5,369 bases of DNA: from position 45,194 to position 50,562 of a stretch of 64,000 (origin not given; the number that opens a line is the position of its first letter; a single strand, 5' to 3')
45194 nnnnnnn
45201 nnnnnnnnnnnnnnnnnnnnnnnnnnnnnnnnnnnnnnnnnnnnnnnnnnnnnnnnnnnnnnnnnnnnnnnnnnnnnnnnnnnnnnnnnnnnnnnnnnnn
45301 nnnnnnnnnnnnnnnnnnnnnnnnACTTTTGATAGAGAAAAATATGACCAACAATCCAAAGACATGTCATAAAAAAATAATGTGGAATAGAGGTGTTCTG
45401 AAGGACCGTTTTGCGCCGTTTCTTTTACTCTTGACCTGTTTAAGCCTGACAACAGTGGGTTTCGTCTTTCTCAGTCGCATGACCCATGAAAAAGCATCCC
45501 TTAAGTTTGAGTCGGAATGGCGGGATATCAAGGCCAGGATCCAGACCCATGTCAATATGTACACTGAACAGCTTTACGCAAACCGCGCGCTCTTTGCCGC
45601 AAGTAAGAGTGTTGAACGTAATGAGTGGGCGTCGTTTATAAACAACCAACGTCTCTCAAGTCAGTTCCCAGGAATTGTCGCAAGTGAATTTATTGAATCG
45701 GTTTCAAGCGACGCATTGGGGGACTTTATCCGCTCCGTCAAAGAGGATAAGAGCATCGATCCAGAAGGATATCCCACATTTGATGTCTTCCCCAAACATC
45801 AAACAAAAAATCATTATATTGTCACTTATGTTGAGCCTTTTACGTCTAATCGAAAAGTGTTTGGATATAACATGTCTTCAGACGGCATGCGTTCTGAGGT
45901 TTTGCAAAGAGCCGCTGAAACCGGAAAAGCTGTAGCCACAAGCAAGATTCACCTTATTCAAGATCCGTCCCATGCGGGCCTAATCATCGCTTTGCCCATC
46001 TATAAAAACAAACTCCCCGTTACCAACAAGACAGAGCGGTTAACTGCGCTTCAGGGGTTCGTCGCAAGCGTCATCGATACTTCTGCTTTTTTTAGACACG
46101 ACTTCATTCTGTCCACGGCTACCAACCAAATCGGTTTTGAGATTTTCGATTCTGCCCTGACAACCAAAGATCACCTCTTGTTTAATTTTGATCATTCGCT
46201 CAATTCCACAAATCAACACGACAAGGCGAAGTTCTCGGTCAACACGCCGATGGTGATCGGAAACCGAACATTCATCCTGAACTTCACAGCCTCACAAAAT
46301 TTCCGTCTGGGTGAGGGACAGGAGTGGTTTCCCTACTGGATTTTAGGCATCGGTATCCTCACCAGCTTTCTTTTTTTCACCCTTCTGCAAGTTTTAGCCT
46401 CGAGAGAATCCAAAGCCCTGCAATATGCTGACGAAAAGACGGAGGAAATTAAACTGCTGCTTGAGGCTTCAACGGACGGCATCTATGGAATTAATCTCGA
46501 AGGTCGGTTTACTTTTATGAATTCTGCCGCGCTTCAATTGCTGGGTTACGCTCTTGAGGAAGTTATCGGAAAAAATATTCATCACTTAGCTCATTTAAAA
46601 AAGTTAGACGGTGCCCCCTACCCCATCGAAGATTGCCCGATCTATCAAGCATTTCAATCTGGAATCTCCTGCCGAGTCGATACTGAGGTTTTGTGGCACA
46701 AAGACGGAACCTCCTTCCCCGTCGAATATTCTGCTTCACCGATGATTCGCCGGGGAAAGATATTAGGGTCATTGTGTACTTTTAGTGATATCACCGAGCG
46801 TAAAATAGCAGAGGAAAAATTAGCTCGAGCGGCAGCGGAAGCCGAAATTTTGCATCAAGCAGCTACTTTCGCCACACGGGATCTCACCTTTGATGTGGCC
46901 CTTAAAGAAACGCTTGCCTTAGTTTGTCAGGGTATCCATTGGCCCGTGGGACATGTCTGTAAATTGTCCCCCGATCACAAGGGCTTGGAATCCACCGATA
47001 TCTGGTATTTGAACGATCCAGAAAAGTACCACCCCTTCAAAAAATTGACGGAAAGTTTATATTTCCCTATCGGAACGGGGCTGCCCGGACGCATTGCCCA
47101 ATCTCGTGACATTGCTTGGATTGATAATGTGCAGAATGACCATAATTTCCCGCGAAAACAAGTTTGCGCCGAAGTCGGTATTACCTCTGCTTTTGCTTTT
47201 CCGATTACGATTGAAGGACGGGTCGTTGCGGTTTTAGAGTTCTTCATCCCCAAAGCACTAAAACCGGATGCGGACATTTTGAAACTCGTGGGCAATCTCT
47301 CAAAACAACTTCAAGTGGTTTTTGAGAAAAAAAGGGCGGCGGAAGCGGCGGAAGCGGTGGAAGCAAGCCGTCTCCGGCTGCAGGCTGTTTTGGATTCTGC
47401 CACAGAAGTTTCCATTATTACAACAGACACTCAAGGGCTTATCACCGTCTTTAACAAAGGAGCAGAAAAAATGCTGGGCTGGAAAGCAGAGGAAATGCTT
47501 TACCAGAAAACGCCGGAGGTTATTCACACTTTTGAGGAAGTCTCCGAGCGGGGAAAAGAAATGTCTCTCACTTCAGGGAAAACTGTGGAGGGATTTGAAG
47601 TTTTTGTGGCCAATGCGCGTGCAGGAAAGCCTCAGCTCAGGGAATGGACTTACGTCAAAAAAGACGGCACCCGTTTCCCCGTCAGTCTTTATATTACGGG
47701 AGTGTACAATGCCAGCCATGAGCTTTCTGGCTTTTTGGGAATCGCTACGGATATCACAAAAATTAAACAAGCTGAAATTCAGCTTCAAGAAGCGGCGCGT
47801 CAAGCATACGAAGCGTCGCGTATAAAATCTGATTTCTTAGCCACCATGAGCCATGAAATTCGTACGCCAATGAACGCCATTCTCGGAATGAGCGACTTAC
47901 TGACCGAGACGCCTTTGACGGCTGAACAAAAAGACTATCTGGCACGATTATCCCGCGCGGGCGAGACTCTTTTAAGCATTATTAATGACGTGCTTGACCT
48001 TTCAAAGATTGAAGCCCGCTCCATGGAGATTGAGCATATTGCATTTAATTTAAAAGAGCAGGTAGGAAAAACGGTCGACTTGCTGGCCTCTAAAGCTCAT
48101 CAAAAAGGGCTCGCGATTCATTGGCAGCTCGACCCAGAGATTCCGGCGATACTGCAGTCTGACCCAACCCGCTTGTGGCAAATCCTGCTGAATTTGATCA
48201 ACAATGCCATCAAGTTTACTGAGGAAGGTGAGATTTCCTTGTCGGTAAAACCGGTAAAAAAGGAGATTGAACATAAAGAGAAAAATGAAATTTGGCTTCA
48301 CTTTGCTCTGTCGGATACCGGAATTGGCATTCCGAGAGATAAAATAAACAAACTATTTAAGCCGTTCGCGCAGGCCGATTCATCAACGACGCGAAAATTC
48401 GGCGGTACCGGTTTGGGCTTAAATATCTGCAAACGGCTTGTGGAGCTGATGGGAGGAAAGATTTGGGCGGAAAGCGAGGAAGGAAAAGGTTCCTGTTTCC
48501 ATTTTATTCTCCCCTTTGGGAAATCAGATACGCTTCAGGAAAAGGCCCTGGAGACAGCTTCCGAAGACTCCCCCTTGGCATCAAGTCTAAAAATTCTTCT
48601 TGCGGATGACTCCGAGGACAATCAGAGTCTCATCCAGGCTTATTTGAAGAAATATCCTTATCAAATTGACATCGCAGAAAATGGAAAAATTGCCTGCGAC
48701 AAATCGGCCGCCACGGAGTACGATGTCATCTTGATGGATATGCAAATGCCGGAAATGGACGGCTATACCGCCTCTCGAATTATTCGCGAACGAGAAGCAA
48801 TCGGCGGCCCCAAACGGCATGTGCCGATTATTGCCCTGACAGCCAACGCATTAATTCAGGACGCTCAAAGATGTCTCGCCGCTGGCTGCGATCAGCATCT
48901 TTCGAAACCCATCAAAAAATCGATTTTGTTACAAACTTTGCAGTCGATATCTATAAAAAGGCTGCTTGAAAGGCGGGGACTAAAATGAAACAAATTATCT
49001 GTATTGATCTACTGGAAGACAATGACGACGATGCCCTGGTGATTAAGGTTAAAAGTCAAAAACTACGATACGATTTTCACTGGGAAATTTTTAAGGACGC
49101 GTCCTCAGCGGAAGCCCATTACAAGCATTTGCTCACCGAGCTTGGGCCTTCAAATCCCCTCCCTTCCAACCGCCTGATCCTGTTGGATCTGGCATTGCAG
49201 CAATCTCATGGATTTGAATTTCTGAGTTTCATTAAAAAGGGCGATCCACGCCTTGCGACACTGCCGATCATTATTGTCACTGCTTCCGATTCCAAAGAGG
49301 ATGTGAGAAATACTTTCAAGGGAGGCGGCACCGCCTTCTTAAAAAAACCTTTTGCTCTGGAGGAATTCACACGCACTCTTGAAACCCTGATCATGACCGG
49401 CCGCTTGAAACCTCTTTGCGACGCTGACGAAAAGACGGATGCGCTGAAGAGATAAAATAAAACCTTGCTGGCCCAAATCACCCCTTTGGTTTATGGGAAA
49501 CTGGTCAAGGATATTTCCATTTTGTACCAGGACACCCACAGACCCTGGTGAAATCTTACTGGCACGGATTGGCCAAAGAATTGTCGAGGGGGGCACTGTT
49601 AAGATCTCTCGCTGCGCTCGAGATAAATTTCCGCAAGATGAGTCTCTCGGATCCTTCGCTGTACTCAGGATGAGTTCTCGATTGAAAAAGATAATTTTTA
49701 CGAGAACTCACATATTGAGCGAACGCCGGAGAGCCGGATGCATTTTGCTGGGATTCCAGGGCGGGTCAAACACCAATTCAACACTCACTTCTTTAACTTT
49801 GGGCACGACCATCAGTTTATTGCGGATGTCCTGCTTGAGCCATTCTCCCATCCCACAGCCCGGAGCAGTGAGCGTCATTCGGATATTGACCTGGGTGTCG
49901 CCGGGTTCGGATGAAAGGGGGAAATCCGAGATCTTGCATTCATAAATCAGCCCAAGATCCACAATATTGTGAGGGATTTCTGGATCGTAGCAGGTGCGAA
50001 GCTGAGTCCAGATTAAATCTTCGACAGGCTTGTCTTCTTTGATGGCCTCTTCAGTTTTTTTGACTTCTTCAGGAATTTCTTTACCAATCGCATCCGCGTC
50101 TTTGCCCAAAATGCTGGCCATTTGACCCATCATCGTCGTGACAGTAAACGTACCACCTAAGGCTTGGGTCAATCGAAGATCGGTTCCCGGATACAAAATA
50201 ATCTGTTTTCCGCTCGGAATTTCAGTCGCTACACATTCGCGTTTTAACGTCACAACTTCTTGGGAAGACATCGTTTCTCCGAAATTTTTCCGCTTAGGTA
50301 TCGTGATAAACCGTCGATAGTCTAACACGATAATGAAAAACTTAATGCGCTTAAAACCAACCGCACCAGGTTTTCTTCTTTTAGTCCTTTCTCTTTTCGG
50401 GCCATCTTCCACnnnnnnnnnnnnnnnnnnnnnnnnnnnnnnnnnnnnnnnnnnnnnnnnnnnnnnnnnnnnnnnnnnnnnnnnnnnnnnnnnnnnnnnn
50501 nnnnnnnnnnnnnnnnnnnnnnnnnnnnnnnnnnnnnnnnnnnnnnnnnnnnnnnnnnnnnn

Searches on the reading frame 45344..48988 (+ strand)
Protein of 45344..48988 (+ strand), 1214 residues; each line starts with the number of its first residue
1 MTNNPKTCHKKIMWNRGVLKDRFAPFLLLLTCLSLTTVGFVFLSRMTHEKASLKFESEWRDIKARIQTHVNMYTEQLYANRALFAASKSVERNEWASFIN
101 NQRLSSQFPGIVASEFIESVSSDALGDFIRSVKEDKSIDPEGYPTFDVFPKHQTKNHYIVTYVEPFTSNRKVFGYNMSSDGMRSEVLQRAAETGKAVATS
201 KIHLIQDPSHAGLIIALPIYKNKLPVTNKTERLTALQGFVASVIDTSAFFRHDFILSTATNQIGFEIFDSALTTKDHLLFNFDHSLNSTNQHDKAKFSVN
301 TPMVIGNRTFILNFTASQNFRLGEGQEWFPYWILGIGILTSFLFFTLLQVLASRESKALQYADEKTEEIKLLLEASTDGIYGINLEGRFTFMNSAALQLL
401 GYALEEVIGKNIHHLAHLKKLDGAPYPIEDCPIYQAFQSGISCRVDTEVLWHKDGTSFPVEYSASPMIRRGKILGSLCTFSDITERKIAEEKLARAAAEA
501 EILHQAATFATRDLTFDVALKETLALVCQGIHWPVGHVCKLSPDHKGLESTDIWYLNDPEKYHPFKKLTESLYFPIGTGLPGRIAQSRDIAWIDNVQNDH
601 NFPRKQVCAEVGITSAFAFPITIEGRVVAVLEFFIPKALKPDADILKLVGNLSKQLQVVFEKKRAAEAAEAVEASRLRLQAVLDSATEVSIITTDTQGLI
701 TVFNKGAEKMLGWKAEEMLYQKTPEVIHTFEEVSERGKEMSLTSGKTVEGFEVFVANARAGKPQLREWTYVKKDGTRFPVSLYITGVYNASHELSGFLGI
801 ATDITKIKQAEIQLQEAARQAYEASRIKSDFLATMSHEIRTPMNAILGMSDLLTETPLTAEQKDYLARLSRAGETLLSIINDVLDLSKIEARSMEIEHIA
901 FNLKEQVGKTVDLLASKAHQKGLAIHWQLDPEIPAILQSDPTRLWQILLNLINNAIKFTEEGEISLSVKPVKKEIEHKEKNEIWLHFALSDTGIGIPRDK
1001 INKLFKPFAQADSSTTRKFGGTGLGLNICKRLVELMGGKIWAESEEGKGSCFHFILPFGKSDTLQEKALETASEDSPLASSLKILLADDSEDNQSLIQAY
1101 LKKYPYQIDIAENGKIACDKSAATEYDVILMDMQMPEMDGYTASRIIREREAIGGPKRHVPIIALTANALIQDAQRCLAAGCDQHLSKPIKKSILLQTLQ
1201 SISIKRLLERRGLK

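Call 5: search_protein_families(library=pfam, proteins=[window:45344-48988:+], max_evalue=0.01)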
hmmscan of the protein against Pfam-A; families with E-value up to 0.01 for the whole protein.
window:45344-48988:+ (1214 aa): 12 families
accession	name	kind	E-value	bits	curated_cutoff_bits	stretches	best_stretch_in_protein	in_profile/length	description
PF03924.19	CHASE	-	2.9e-39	135.3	25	1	89-280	2-189/189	CHASE domain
PF02518.31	HATPase_c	-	2.1e-31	109.1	26.4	1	940-1058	2-109/111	Histidine kinase-, DNA gyrase B-, and HSP90-like ATPase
PF13426.13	PAS_9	-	1.1e-26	93.5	27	2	378-485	2-103/103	PAS domain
PF00989.32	PAS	-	1.8e-26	92.8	22.6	2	368-483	2-113/113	PAS fold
PF00072.30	Response_reg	-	1.9e-24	86.4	30.2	1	1084-1199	1-110/111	Response regulator receiver domain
PF00512.31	HisKA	-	3.5e-22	78.6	26.9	1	828-891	2-65/66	His Kinase A (phospho-acceptor) domain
PF08448.16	PAS_4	-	6.6e-13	49.3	23.1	1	373-487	1-109/110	PAS fold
PF13188.13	PAS_8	-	1.4e-10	41.1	21.8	1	369-412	3-43/65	PAS domain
PF13185.12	GAF_2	-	3.8e-09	37.3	28.6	1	515-659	3-134/136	GAF domain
PF01590.32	GAF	-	1.6e-06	29.1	22.4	1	567-638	43-112/133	GAF domain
PF22922.2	GAF_NLP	-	1.6e-05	24.9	24.1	1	553-661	61-172/175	NLP protein GAF domain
PF14215.12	bHLH-MYC_N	-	0.0056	17.4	30.2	0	567-625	98-157/181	bHLH-MYC and R2R3-MYB transcription factors N-terminal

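Call 6: search_protein_families(library=ncbifam, proteins=[window:45344-48988:+], max_evalue=0.01)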
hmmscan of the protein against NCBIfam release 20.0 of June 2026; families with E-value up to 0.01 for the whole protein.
window:45344-48988:+ (1214 aa): 155 families (the best 25 are shown)
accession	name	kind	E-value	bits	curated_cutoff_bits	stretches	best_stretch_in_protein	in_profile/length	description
NF008318.0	PRK11107.1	equivalog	1.4e-117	394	890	2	809-1070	271-530/920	two-component sensor histidine kinase BarA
TIGR02956.1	TMAO_torS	equivalog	6.2e-109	365.5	676.5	1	809-1202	445-819/967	TMAO reductase system sensor histidine kinase/response regulator TorS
NF041947.1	LuxQ_Vibrio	equivalog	6.2e-104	348.6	1200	1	793-1200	437-836/843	quorum-sensing autoinducer 2 sensor kinase/phosphatase LuxQ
NF008302.0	PRK11091.1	equivalog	7.6e-99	331.9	838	2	663-1202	142-642/779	aerobic respiration two-component sensor histidine kinase ArcB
NF011874.0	PRK15347.1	equivalog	1.1e-89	301.7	852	2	806-1063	376-619/921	two component system sensor kinase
NF038297.2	hybrid_HK_HrmK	equivalog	5.6e-87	292.8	725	1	801-1196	208-601/607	hybrid histidine kinase/response regulator HrmK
NF008099.0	PRK10841.1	equivalog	1.7e-86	290.9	920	2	803-1073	445-705/949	two-component system sensor histidine kinase RcsC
NF045901.1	HisKinLetSLeg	equivalog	9.4e-84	282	1650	2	807-1054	272-514/906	two-component system sensor histidine kinase LetS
NF046044.1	PnpS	equivalog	4e-65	220.3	400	2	650-1057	30-390/390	two-component system histidine kinase PnpS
NF008543.0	PRK11466.1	equivalog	1.7e-64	218.2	982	1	812-1149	428-750/914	TMAO reductase system sensor histidine kinase/response regulator TorS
NF047874.1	MASE3_PAS_HK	subfamily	7.7e-62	210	560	2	657-1074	245-640/655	MASE3 domain-containing sensor histidine kinase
NF033092.0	HK_WalK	equivalog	4.5e-59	200.5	725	3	826-1058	370-594/594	cell wall metabolism sensor histidine kinase WalK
NF007420.1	PRK09959.1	equivalog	1.3e-55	188.6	1995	1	802-1199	686-1070/1197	acid-sensing system histidine kinase EvgS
NF008468.0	PRK11360.1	equivalog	3.6e-54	184.2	646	2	669-1062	260-612/616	two-component system sensor histidine kinase AtoS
NF041593.1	histid_kinase_PdhS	equivalog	1.4e-49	168.9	2000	2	657-1057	647-1034/1041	cell-division control histidine kinase PdhS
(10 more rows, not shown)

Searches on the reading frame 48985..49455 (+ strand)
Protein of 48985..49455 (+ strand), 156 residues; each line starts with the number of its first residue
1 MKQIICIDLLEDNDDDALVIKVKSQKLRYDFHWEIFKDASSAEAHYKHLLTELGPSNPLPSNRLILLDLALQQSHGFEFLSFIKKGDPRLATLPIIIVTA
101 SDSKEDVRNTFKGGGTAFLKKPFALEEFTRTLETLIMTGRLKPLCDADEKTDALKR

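Call 5: search_protein_families(library=pfam, proteins=[window:48985-49455:+], max_evalue=0.01)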
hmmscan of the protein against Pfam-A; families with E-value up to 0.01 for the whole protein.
window:48985-49455:+ (156 aa): 1 family
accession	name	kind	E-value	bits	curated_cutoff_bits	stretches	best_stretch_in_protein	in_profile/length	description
PF00072.30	Response_reg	-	5.4e-11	43.1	30.2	1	62-131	43-109/111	Response regulator receiver domain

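Call 6: search_protein_families(library=ncbifam, proteins=[window:48985-49455:+], max_evalue=0.01)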
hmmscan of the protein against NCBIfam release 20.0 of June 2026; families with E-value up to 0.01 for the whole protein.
window:48985-49455:+ (156 aa): 38 families (the best 25 are shown)
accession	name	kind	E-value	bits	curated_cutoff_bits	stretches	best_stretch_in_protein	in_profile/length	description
NF053854.1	RespRegPhoBBctds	equivalog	1.4e-10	41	270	1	60-137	40-116/225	two-component system response regulator PhoB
NF041866.1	EpsW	equivalog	3.6e-10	39.6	200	1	31-136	28-125/131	exopolysaccharide biosynthesis response regulator EpsW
NF051850.1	RespRegRprY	equivalog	6.9e-10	38.7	370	1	62-136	49-120/234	response regulator transcription factor RprY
NF007928.2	PRK10643.1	equivalog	2.8e-08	33.6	330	1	63-137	46-117/216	two-component system response regulator PmrA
NF007135.0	PRK09581.1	equivalog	6.2e-07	28.6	474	1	64-134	49-118/457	PleD family two-component system response regulator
NF007935.0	PRK10651.1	equivalog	8e-07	28.4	250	1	63-134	54-122/216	two-component system response regulator NarL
TIGR02154.1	PhoB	equivalog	1.2e-06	28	296.2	1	63-134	48-118/226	phosphate regulon transcriptional regulator PhoB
TIGR01818.1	ntrC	equivalog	1.5e-06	27.3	558.6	1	62-129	43-107/463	nitrogen regulation protein NR(I)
NF007750.0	PRK10430.1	equivalog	7e-06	25.7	262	1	61-134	49-119/239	two-component system response regulator DcuR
NF012023.0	PRK15479.1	equivalog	1.3e-05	24.8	337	1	63-136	46-116/224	transcriptional regulator TctD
NF040689.1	MtrAB_MtrA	equivalog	1.7e-05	24.2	300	1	63-130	44-107/219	MtrAB system response regulator MtrA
NF041734.1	resp_reg_RppA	equivalog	2e-05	24.1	250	1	62-135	47-117/229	two-component system response regulator RppA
NF007901.0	PRK10610.1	equivalog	2.2e-05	24.6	189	1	64-128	53-116/129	chemotaxis response regulator CheY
NF008078.0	PRK10816.1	equivalog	2.2e-05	24.1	336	1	64-136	47-116/223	two-component system response regulator PhoP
NF045991.1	RespRegCtrARhodob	equivalog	2.5e-05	24.2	350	1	63-136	46-116/224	response regulator transcription factor CtrA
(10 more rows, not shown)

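Call 37: search_solved_structures(query=window:48985-49455:+, show_alignments=3, max_evalue=0.001)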
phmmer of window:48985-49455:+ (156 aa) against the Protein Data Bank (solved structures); distinct sequences matched with E-value up to 0.001: 69 (the best 60 are shown).
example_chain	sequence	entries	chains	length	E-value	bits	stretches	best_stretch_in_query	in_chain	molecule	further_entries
6xvu_A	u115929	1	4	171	5.9e-12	48.9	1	9-135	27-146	Response regulator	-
8avv_A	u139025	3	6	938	1.4e-10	44.4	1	9-135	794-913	Bacteriophytochrome,Response regulator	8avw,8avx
5te9_A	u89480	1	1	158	9.1e-09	38.6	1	6-133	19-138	Response regulator receiver protein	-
1m5t_A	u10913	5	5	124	5.8e-08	35.9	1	34-136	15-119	cell division response regulator DivK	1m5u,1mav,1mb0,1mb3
3w9s_A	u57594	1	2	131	8.6e-08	35.4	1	63-136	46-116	OmpR family response regulator in two-component regulatory system with BasS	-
5brj_A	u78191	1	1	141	9.8e-08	35.2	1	7-135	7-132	Two component response regulator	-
8jo2_H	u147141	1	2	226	2.8e-07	33.7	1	63-136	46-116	DNA-binding transcriptional regulator BasR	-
4s04_A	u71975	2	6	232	3e-07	33.7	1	63-136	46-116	DNA-binding transcriptional regulator BasR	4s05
1k66_A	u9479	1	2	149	5.4e-07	32.8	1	59-136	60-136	Phytochrome Response Regulator RcpB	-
9dvt_R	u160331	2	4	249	5.6e-07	32.7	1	64-137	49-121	DNA-binding dual master transcriptional regulator RpaA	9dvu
1jlk_A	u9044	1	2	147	1e-06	31.9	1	8-129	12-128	Response regulator RCP1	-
1i3c_A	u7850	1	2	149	1.1e-06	31.9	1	8-129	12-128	RESPONSE REGULATOR RCP1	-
3heb_A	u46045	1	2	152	1.5e-06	31.4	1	61-135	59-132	Response regulator receiver domain protein (CheY)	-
5ic5_A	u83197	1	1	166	2.7e-06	30.5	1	63-133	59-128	Candidate response regulator, CheY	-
4q7e_A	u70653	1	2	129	2.9e-06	30.4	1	63-138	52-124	Response regulator of a two component regulatory system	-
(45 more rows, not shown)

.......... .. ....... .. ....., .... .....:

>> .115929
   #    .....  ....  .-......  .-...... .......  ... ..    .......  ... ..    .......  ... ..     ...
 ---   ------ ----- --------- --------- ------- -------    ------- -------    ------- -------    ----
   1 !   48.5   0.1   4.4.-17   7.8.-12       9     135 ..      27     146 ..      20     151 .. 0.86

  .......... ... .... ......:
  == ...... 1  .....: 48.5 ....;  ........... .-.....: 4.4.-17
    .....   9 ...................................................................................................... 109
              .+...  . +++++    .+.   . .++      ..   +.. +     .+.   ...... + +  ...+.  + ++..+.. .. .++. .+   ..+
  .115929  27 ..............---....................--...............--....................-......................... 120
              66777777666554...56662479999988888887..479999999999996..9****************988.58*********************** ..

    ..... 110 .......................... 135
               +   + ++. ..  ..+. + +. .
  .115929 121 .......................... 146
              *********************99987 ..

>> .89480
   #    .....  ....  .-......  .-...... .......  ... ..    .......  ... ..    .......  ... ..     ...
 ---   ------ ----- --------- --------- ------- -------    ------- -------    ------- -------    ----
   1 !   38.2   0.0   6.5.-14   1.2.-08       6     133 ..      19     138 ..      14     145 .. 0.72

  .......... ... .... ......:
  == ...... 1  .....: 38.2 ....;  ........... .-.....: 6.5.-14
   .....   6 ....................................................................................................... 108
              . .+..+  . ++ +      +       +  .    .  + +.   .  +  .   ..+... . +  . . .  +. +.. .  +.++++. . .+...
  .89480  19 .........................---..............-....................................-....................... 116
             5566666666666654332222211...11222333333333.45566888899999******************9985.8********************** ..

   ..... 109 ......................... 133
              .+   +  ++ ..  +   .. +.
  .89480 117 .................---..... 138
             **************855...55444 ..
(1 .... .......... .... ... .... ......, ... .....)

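Call 56: list_cluster_members(proteins=[P0001, P0002, P0016, window:48985-49455:+])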
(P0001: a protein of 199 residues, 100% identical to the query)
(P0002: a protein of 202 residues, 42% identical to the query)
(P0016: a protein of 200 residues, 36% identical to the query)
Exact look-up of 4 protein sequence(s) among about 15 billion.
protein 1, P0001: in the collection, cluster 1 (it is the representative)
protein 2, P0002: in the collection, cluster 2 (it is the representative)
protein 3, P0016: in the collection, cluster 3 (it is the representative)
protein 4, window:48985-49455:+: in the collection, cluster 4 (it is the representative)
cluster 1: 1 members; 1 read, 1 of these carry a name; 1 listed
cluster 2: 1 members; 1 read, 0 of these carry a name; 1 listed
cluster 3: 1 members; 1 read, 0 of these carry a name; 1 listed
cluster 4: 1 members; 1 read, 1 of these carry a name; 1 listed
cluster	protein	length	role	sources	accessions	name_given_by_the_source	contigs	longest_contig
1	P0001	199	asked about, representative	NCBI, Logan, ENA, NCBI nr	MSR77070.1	MAG: response regulator [Candidatus Omnitrophica bacterium] | response regulator [Candidatus Omnitrophota bacterium]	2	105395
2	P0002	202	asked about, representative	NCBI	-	-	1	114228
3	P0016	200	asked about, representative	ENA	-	-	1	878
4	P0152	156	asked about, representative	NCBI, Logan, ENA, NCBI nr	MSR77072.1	MAG: response regulator [Candidatus Omnitrophica bacterium] | response regulator [Candidatus Omnitrophota bacterium]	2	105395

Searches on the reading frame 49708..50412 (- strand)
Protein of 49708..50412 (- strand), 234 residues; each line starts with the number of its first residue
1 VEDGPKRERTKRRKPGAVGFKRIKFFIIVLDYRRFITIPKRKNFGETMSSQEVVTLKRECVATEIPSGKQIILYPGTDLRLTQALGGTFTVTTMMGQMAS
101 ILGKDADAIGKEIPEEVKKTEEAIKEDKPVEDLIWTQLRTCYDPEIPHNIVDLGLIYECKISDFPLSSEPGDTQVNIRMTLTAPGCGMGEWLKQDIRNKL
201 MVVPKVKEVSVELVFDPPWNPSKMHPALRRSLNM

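Call 5: search_protein_families(library=pfam, proteins=[window:49708-50412:-], max_evalue=0.01)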
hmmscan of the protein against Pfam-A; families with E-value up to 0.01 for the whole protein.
window:49708-50412:- (234 aa): 1 family
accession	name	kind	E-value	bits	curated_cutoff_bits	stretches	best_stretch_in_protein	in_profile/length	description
PF01883.24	FeS_assembly_P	-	3e-14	53.5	23.5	1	133-211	3-73/73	Iron-sulfur cluster assembly protein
